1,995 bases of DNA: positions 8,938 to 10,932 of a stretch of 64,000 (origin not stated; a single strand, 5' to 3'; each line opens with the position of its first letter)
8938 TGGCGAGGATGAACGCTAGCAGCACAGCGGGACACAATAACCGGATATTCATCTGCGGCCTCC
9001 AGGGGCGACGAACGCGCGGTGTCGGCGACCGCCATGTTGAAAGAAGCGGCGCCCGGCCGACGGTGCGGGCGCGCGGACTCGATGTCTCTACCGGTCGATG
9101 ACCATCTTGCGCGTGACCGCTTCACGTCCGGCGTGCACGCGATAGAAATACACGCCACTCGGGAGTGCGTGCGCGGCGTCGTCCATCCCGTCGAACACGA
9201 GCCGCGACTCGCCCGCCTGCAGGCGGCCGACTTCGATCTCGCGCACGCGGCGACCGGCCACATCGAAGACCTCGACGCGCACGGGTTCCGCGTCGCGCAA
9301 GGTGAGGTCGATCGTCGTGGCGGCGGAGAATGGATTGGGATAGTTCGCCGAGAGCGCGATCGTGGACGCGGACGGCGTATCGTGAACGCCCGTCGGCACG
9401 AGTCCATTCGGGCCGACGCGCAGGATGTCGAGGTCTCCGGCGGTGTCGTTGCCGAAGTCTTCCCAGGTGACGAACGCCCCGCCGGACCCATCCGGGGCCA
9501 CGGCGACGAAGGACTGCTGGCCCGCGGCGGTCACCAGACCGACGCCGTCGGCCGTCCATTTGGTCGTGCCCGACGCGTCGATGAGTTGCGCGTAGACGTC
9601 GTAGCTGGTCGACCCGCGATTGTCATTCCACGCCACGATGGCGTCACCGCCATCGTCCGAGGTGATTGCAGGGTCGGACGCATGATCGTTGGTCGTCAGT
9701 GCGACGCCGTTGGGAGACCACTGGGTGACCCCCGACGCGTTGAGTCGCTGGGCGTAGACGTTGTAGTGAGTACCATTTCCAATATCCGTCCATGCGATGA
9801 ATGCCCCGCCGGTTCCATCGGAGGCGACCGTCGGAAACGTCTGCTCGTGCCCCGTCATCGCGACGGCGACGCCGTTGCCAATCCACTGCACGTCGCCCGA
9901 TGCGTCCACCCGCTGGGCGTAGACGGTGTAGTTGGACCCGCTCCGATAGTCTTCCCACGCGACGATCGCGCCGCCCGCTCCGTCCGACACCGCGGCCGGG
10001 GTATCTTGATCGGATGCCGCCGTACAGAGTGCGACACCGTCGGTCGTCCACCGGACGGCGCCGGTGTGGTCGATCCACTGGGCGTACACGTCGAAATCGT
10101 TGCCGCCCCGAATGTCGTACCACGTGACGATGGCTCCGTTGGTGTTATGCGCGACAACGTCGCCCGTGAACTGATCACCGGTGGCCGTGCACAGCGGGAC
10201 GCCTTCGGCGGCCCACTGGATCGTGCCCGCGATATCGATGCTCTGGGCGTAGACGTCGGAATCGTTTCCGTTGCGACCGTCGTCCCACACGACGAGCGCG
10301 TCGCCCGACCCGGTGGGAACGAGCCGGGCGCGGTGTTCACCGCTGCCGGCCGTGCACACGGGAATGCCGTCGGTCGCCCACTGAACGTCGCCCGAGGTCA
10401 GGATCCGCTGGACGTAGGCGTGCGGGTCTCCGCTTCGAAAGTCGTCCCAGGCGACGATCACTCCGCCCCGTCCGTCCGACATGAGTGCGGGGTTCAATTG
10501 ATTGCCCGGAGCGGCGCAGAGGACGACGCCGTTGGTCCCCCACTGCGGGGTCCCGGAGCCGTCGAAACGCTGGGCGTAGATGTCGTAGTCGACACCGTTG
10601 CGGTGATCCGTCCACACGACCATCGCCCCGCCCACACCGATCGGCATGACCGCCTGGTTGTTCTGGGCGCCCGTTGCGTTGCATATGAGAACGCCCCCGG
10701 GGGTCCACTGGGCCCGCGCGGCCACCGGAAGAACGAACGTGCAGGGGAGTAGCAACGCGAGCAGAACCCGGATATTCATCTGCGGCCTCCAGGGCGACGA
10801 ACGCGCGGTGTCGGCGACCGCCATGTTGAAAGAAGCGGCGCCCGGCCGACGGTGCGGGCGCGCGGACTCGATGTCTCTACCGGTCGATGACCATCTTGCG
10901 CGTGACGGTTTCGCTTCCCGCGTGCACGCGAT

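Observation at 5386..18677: Seven tandem paralogues (plus an eighth at 28299-30688) of a secreted 8-repeat protein with T9SS-type C-terminal domain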

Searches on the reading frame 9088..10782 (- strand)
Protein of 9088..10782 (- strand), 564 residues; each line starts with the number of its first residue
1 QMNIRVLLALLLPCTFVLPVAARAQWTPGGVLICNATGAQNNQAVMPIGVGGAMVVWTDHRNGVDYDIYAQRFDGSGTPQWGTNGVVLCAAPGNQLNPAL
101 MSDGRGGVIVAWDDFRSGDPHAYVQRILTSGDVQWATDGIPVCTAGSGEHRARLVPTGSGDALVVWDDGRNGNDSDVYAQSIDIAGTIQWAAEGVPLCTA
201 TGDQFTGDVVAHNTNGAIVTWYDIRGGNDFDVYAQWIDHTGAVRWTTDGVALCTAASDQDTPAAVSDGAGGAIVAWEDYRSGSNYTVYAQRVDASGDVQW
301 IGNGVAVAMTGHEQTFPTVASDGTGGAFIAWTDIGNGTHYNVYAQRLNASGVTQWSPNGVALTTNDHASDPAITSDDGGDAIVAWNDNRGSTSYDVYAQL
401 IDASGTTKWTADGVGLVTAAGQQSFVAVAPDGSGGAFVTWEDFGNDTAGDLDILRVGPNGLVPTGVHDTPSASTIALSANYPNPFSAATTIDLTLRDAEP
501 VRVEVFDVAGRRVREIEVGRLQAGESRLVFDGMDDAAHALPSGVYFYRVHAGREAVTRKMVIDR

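Call 4: search_protein_families(library=pfam, proteins=[window:9088-10782:-], max_evalue=1)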
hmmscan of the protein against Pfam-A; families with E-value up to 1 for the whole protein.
window:9088-10782:- (564 aa): 6 families
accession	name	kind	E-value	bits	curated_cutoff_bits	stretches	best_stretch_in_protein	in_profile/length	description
PF13860.13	FlgD_ig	-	4.7e-11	43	27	1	490-551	13-75/79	FlgD Ig-like domain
PF18962.6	Por_Secre_tail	-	2.3e-07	31.4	27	1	481-562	2-75/75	Secretion system C-terminal sorting domain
PF14061.12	Mtf2_C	-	0.00025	21.7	27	0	281-300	21-40/48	Polycomb-like MTF2 factor 2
PF21910.2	GH85_C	-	0.0025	18.6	27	0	379-402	17-40/95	GH85 endohexosaminidases, C-terminal domain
PF13585.12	CHU_C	-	0.0091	16.5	27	1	497-553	25-75/86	CHU_C Type IX secretion signal domain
PF03640.20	Lipoprotein_15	-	0.15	12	24.4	1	186-221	8-43/47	Secreted repeat of unknown function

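Call 5: search_protein_families(library=ncbifam, proteins=[window:9088-10782:-], max_evalue=1)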
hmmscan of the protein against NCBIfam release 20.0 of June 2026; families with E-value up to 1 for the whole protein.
window:9088-10782:- (564 aa): 9 families
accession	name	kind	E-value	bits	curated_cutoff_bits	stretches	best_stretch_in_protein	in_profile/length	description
TIGR04183.1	Por_Secre_tail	domain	7.7e-10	38.6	23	1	481-562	2-71/72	T9SS type A sorting domain-containing protein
NF005176.1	PRK06655.1-1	equivalog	2.5e-07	30.8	230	1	493-553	92-151/197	flagellar hook assembly protein FlgD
NF033707.1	T9SS_sortase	equivalog_domain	7.1e-07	27.2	420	1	475-551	996-1077/1095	type IX secretion system sortase PorU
TIGR04275.1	beta_prop_Msarc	repeat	2e-06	27.4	85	1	54-69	20-34/40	beta-propeller repeat protein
NF038113.1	T9SSA_dep_M36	equivalog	4.2e-06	25.2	885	1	478-562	793-868/869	T9SS-dependent M36 family metallopeptidase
NF009276.0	PRK12633.1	equivalog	1e-05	25.4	383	1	488-551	117-181/234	flagellar basal body rod modification protein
NF053835.1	PDIAV_lipo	equivalog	0.00022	20.8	90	1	309-413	35-137/458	PDIAV motif-containing lipoprotein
NF052323.1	T9SSA_dep_M6i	equivalog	0.00026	19.1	600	1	480-560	960-1035/1043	T9SS-dependent M6-like inactivated metalloprotease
NF053608.1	Lsa66_OmpA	equivalog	0.27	9.6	700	1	504-552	182-229/581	fibronectin-binding adhesin Lsa66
